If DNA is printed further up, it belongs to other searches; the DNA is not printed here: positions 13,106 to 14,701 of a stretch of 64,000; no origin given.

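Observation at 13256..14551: Complete YadA-type trimeric autotransporter adhesin carried as a cargo gene in the early region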

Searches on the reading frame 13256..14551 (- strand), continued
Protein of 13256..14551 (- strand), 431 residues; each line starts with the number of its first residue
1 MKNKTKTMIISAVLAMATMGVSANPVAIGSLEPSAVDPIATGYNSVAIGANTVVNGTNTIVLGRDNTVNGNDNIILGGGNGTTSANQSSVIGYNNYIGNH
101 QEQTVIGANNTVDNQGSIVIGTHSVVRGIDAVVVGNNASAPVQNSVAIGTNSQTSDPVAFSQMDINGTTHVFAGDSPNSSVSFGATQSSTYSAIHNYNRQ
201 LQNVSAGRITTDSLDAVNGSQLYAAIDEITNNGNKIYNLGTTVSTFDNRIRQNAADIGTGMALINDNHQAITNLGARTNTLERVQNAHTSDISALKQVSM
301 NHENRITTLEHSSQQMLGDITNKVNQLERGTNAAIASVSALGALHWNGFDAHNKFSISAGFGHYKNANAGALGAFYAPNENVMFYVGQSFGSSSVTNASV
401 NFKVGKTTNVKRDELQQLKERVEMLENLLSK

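Call 11: find_homologous_proteins(query=window:13256-14551:-, max_evalue=0.00001)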
Query window:13256-14551:- (431 aa): 5755 proteins with E <= 0.00001 among 8000 candidates; the best 120 are listed.
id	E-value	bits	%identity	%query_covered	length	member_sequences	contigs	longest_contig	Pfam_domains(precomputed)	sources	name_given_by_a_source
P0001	9.6e-265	896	98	100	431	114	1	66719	PF03895.22,PF05658.20,PF05662.20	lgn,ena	-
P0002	3.1e-262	887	98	100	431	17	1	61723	PF03895.22,PF05658.20,PF05662.20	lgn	-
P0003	5.4e-262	887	98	100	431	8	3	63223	PF03895.22,PF05658.20,PF05662.20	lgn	-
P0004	4.0e-261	884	97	100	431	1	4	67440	PF03895.22,PF05658.20,PF05662.20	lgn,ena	-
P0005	1.3e-259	879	97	100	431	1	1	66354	PF03895.22,PF05658.20,PF05662.20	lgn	-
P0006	1.3e-258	875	96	100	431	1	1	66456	PF03895.22,PF05658.20,PF05662.20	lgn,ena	-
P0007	1.7e-254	862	94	100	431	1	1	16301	PF03895.22,PF05658.20,PF05662.20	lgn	-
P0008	2.2e-253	858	95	100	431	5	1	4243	PF03895.22,PF05658.20,PF05662.20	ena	-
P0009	4.1e-252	854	94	100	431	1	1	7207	PF03895.22,PF05658.20,PF05662.20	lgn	-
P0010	6.0e-251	850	93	100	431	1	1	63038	PF03895.22,PF05658.20,PF05662.20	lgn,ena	-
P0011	1.1e-244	830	91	100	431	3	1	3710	PF03895.22,PF05658.20,PF05662.20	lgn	-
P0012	7.6e-242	820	90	100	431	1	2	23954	PF03895.22,PF05658.20,PF05662.20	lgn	-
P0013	1.4e-241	819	89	100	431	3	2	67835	PF03895.22,PF05658.20,PF05662.20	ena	-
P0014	7.9e-236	800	88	100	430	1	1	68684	PF03895.22,PF05658.20,PF05662.20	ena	-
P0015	2.5e-229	779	84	100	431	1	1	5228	PF03895.22,PF05658.20,PF05662.20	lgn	-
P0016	1.6e-221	753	82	100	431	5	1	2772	PF03895.22,PF05658.20,PF05662.20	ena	-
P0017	5.3e-218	742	81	100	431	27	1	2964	PF03895.22,PF05658.20,PF05662.20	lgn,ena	-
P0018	2.7e-213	726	79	100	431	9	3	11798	PF03895.22,PF05658.20,PF05662.20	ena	-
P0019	5.5e-213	725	79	100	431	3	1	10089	PF03895.22,PF05658.20,PF05662.20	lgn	-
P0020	5.8e-211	719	78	100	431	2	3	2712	PF03895.22,PF05658.20,PF05662.20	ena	-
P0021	1.4e-210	717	77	100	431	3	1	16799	PF03895.22,PF05658.20,PF05662.20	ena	-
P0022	2.0e-210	717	79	100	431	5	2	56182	PF03895.22,PF05658.20,PF05662.20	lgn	-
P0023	4.5e-210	716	78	100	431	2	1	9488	PF03895.22,PF05658.20,PF05662.20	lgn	-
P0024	1.0e-209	714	78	100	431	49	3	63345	PF03895.22,PF05658.20,PF05662.20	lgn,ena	-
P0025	1.5e-209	714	78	100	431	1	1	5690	PF03895.22,PF05658.20,PF05662.20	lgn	-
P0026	1.7e-209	714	77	100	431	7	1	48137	PF03895.22,PF05658.20,PF05662.20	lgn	-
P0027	2.2e-205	700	77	100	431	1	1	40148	PF03895.22,PF05658.20,PF05662.20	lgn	-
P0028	1.5e-204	697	76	100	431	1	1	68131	PF03895.22,PF05658.20,PF05662.20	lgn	-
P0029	1.2e-202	691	76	100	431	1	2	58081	PF03895.22,PF05658.20,PF05662.20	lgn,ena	-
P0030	6.2e-196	669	75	100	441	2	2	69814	PF03895.22,PF05658.20,PF05662.20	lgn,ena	-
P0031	9.2e-196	669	73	100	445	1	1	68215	PF03895.22,PF05658.20,PF05662.20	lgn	-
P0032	1.8e-191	654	73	100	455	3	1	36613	PF03895.22,PF05658.20,PF05662.20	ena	-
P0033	6.0e-191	653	74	100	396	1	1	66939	PF03895.22,PF05658.20,PF05662.20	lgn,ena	-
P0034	1.2e-189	648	73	100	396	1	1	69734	PF03895.22,PF05658.20,PF05662.20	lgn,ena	-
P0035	5.0e-189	646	73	100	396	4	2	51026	PF03895.22,PF05658.20,PF05662.20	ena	-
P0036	2.5e-187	641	72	100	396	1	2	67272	PF03895.22,PF05658.20,PF05662.20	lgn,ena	-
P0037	2.6e-187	641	71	100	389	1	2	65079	PF03895.22,PF05658.20,PF05662.20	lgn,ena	-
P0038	3.0e-187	641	72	100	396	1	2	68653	PF03895.22,PF05658.20,PF05662.20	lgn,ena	-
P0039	4.1e-187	640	72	100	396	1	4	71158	PF03895.22,PF05658.20,PF05662.20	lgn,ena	-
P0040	5.3e-187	640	72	100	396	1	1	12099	PF03895.22,PF05658.20,PF05662.20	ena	-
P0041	5.8e-187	640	71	100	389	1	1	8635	PF03895.22,PF05658.20,PF05662.20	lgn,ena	-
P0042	6.6e-187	639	71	100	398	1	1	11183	PF03895.22,PF05658.20,PF05662.20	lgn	-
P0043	1.1e-186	639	71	100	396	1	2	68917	PF03895.22,PF05658.20,PF05662.20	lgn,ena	-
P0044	1.1e-186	639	72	100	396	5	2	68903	PF03895.22,PF05658.20,PF05662.20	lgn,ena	-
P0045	1.3e-186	638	72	100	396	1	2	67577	PF03895.22,PF05658.20,PF05662.20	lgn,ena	-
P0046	1.3e-186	638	71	100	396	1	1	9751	PF21300.3,PF03895.22,PF05658.20,PF05662.20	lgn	-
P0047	1.3e-186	638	71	100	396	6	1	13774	PF03895.22,PF05658.20,PF05662.20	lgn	-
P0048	1.3e-186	638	72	100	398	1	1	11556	PF03895.22,PF05658.20,PF05662.20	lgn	-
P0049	2.6e-186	637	71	100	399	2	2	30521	PF03895.22,PF05658.20,PF05662.20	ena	-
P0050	4.5e-186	637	71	100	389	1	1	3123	PF03895.22,PF05658.20,PF05662.20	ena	-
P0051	4.6e-186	637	71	100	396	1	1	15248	PF03895.22,PF05658.20,PF05662.20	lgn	-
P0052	5.9e-186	636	71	100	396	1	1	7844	PF03895.22,PF05658.20,PF05662.20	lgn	-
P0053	7.8e-186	636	71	100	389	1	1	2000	PF03895.22,PF05658.20,PF05662.20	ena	-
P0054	7.8e-186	636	71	100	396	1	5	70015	PF03895.22,PF05662.20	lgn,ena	-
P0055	8.7e-186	636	70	100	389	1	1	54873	PF03895.22,PF05658.20,PF05662.20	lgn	-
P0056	1.2e-185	635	71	100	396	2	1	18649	PF03895.22,PF05658.20,PF05662.20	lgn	-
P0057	1.3e-185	635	71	100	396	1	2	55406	PF03895.22,PF05658.20,PF05662.20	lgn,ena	-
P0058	1.4e-185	635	72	100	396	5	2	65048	PF03895.22,PF05658.20,PF05662.20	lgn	-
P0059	1.6e-185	635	71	100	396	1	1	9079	PF03895.22,PF05658.20,PF05662.20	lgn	-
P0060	1.6e-185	635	71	100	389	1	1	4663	PF03895.22,PF05658.20,PF05662.20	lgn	-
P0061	1.7e-185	635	72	100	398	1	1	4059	PF03895.22,PF05658.20,PF05662.20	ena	-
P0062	1.8e-185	635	71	100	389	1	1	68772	PF03895.22,PF05658.20,PF05662.20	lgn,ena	-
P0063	1.8e-185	635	71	100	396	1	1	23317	PF03895.22,PF05658.20,PF05662.20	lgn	-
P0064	1.9e-185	635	71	100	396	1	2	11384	PF03895.22,PF05658.20,PF05662.20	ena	-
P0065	1.9e-185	635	71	100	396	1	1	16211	PF03895.22,PF05658.20,PF05662.20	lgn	-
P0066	2.1e-185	634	71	100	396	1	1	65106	PF03895.22,PF05658.20,PF05662.20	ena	-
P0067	2.8e-185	634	71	100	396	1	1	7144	PF03895.22,PF05658.20,PF05662.20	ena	-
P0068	2.8e-185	634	71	100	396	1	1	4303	PF03895.22,PF05658.20,PF05662.20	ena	-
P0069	2.8e-185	634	71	100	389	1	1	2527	PF03895.22,PF05658.20,PF05662.20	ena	-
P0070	3.1e-185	634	71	100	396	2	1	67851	PF03895.22,PF05658.20,PF05662.20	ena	-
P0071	3.2e-185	634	71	100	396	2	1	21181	PF03895.22,PF05658.20,PF05662.20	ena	-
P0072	5.6e-185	633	71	100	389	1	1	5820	PF03895.22,PF05658.20,PF05662.20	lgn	-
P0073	6.2e-185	633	72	100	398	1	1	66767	PF03895.22,PF05658.20,PF05662.20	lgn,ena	-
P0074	6.5e-185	633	71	100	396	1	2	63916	PF03895.22,PF05658.20,PF05662.20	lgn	-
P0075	7.0e-185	633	71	100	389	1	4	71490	PF03895.22,PF05658.20,PF05662.20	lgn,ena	-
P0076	8.0e-185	633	71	100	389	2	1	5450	PF03895.22,PF05658.20,PF05662.20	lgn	-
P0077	8.2e-185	632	71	100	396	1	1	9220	PF03895.22,PF05658.20,PF05662.20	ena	-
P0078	9.5e-185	632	71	100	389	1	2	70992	PF03895.22,PF05658.20,PF05662.20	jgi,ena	jgi:hypothetical protein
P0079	1.2e-184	632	71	100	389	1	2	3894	PF03895.22,PF05658.20,PF05662.20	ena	-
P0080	1.3e-184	632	71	100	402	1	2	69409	PF03895.22,PF05658.20,PF05662.20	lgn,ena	-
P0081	1.3e-184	632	71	100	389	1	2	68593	PF03895.22,PF05658.20,PF05662.20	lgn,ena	-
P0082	1.4e-184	632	71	100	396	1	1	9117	PF03895.22,PF05658.20,PF05662.20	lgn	-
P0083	1.4e-184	632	72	100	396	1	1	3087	PF03895.22,PF05658.20,PF05662.20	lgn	-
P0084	1.4e-184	632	71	100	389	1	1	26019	PF03895.22,PF05658.20,PF05662.20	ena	-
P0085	1.5e-184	632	71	100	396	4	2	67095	PF03895.22,PF05658.20,PF05662.20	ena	-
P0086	1.5e-184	632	71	100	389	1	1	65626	PF03895.22,PF05658.20,PF05662.20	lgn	-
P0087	1.5e-184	632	73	100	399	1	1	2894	PF03895.22,PF05658.20,PF05662.20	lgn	-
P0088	1.7e-184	631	71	100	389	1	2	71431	PF03895.22,PF05658.20,PF05662.20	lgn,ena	-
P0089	1.9e-184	631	70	100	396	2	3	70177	PF03895.22,PF05658.20,PF05662.20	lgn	-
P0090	2.6e-184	631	71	100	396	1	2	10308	PF03895.22,PF05658.20,PF05662.20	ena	-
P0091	3.0e-184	631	71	100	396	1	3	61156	PF03895.22,PF05658.20,PF05662.20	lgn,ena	-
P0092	3.3e-184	630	71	100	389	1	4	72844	PF03895.22,PF05658.20,PF05662.20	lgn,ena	-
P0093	5.1e-184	630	71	100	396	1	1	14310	PF03895.22,PF05658.20,PF05662.20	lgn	-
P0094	5.4e-184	630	71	100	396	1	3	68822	PF03895.22,PF05658.20,PF05662.20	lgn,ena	-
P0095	5.5e-184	630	71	100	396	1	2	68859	PF03895.22,PF05658.20,PF05662.20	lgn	-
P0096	5.6e-184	630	71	100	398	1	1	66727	PF03895.22,PF05658.20,PF05662.20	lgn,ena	-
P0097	5.9e-184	630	70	100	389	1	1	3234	PF03895.22,PF05658.20,PF05662.20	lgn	-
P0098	5.9e-184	630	70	100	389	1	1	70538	PF03895.22,PF05658.20,PF05662.20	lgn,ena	-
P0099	6.7e-184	629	71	100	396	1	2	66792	PF03895.22,PF05658.20,PF05662.20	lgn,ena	-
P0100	6.8e-184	629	71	100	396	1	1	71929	PF03895.22,PF05658.20,PF05662.20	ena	-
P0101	7.1e-184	629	71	100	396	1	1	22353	PF03895.22,PF05658.20,PF05662.20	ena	-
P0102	7.5e-184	629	70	100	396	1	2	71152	PF03895.22,PF05658.20,PF05662.20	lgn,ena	-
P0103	9.0e-184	629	71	100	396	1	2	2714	PF03895.22,PF05658.20,PF05662.20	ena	-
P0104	1.2e-183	629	71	100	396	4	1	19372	PF03895.22,PF05658.20,PF05662.20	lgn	-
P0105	1.2e-183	629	71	100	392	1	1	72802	PF03895.22,PF05658.20,PF05662.20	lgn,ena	-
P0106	1.3e-183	629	70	100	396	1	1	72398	PF03895.22,PF05658.20,PF05662.20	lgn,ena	-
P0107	1.3e-183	629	70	100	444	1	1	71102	PF03895.22,PF05658.20,PF05662.20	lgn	-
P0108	1.3e-183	629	72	100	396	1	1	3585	PF03895.22,PF05658.20,PF05662.20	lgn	-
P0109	1.6e-183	628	71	100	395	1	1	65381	PF03895.22,PF05658.20,PF05662.20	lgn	-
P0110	1.6e-183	628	70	100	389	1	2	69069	PF03895.22,PF05658.20,PF05662.20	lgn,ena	-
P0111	1.7e-183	628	70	100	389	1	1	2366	PF03895.22,PF05658.20,PF05662.20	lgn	-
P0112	1.8e-183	628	70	100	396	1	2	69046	PF03895.22,PF05658.20,PF05662.20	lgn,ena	-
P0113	2.0e-183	628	72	100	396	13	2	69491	PF03895.22,PF05658.20,PF05662.20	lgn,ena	-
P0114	2.1e-183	628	71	100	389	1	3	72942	PF03895.22,PF05658.20,PF05662.20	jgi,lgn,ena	jgi:hypothetical protein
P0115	3.0e-183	627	72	100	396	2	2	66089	PF03895.22,PF05658.20,PF05662.20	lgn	-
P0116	3.1e-183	627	71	100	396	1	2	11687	PF03895.22,PF05658.20,PF05662.20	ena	-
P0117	3.4e-183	627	70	100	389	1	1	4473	PF03895.22,PF05658.20,PF05662.20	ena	-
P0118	3.8e-183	627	71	100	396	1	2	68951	PF03895.22,PF05658.20,PF05662.20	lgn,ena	-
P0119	5.3e-183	627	71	100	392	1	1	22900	PF03895.22,PF05658.20,PF05662.20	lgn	-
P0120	5.5e-183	626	70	100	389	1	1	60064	PF03895.22,PF05662.20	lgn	-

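Call 13: find_encoding_contigs(protein=P0092, flank=6000, max_places=4)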
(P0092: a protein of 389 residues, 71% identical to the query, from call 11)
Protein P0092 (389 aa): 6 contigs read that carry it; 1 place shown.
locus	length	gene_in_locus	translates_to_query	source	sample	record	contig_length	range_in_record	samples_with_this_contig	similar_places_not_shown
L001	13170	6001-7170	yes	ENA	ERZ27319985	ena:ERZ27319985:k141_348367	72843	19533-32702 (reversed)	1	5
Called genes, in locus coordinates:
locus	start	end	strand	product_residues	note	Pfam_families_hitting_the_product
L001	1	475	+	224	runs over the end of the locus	PF13238:AAA_18 (faint), PF21448:DNMK (faint)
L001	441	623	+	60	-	-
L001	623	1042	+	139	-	PF05866:RusA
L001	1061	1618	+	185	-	-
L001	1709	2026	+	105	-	-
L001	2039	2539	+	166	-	PF00692:dUTPase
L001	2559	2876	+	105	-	-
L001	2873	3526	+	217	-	-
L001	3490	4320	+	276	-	-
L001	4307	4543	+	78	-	-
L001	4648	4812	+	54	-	-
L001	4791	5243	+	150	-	-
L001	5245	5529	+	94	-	-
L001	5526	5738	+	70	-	-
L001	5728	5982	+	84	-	PF11195:Tad2-like (faint)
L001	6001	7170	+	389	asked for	PF05658:YadA_head (faint), PF05662:YadA_stalk (weak), PF03895:YadA_anchor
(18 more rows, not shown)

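Call 14: find_encoding_contigs(protein=P0030, flank=6000, max_places=3)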
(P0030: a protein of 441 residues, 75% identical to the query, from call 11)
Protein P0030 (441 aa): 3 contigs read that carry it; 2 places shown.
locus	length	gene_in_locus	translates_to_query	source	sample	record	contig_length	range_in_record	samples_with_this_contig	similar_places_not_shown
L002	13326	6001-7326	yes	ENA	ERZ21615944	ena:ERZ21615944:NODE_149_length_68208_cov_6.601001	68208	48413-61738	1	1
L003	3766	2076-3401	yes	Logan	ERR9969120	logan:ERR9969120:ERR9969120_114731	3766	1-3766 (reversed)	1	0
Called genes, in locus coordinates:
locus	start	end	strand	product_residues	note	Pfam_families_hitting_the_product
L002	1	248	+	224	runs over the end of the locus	PF13238:AAA_18 (faint), PF21448:DNMK (faint)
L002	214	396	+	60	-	-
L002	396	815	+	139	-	PF05866:RusA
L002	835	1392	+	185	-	-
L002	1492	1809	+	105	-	-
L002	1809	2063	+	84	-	-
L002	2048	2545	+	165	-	PF00692:dUTPase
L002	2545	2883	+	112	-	-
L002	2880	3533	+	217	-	-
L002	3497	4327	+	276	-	-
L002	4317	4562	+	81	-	-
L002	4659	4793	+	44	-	-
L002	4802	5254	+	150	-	-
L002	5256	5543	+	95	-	-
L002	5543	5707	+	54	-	-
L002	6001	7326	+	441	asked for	PF05658:YadA_head (weak), PF05662:YadA_stalk (weak), PF03895:YadA_anchor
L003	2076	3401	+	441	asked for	PF05658:YadA_head (weak), PF05662:YadA_stalk (weak), PF03895:YadA_anchor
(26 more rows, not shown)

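Call 15: find_related_loci(query=window:13256-14551:-, collection=genome_contigs, flank=8000)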
Query window:13256-14551:- (431 aa) in genome_contigs; peptide patterns used: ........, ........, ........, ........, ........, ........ (x = any residue, [..] = any of these).
47 stretches matched a pattern, but none encodes a relative of the query by tblastn (E <= 1e-3).

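Call 33: search_protein_representatives(protein=window:13256-14551:-)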
Query: 431 residues. Proteins with E-value up to 0.001 (for the whole library): 3917; up to 1e-10: 1645; up to 1e-30: 112. The best 150 are listed.
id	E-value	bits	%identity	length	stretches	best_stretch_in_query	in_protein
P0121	7.5e-144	496.0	38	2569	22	120-235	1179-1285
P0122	9.9e-115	400.1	51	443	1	5-428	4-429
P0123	1.6e-114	399.4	37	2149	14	43-246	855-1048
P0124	1.4e-79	284.4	50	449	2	40-431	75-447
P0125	2.9e-79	283.4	41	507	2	41-431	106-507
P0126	1.9e-77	277.4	37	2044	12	41-260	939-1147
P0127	2.7e-75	270.3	59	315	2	86-241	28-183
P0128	5.3e-71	256.2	36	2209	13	29-232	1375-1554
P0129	5.0e-70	253.0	34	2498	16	45-247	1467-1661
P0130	2.4e-67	244.1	37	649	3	41-230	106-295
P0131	3.6e-65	237.0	40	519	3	40-283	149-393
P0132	7.3e-65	236.0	38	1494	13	43-250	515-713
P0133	4.4e-64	233.4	36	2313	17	42-246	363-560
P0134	5.6e-64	233.1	35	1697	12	108-238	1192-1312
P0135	1.6e-62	228.3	36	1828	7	33-245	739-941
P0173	1.4e-39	152.8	37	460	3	318-422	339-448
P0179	1.1e-38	149.8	40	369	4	286-431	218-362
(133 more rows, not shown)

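Call 34: list_cluster_members(proteins=[P0121, P0122, P0123, P0124, P0125, P0126, P0130, P0131, P0173, P0179])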
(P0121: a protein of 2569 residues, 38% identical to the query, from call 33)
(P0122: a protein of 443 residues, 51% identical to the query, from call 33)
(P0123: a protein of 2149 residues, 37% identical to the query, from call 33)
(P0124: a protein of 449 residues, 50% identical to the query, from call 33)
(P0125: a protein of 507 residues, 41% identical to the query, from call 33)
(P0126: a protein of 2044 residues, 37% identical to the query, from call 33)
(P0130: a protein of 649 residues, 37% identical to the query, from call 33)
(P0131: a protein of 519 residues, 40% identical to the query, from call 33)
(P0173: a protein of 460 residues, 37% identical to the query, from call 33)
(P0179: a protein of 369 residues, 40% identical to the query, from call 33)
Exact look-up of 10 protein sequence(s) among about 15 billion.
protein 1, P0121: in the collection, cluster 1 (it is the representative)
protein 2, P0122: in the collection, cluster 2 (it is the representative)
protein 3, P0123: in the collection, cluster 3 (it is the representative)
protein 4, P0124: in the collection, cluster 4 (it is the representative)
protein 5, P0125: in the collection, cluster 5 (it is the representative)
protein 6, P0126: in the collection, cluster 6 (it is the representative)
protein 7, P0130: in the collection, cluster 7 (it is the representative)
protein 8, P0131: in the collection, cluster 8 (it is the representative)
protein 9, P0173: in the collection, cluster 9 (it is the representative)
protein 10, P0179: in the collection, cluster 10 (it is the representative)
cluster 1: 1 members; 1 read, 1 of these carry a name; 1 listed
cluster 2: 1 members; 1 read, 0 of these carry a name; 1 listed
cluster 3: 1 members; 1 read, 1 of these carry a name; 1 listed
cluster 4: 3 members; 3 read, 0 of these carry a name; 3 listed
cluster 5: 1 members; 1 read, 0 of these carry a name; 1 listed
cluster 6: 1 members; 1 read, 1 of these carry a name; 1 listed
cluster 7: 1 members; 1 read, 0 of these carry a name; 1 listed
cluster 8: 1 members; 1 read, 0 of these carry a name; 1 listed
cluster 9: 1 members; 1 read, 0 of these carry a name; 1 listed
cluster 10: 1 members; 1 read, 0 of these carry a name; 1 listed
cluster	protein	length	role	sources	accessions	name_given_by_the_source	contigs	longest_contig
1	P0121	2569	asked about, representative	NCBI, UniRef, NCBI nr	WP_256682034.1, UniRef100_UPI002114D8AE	YadA-like family protein [Klebsiella grimontii] | YadA-like family protein n=1 Tax=Klebsiella grimontii TaxID=2058152 RepID=UPI002114D8AE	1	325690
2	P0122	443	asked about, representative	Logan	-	-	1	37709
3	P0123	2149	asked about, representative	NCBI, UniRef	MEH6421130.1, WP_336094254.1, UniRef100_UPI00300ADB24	YadA-like family protein [Pseudomonas sp. CGJS7] | YadA-like family protein n=1 Tax=Pseudomonas sp. CGJS7 TaxID=3109348 RepID=UPI00300ADB24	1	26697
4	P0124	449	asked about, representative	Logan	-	-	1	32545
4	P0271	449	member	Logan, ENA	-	-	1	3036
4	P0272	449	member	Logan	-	-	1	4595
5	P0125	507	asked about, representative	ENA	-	-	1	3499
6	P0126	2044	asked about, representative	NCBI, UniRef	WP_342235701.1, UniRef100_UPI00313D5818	hypothetical protein, partial [Inquilinus sp. OTU3971] | hypothetical protein n=1 Tax=Inquilinus sp. OTU3971 TaxID=3043855 RepID=UPI00313D5818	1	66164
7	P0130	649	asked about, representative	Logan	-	-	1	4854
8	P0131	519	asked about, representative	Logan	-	-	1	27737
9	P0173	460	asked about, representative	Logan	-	-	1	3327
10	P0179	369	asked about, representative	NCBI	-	-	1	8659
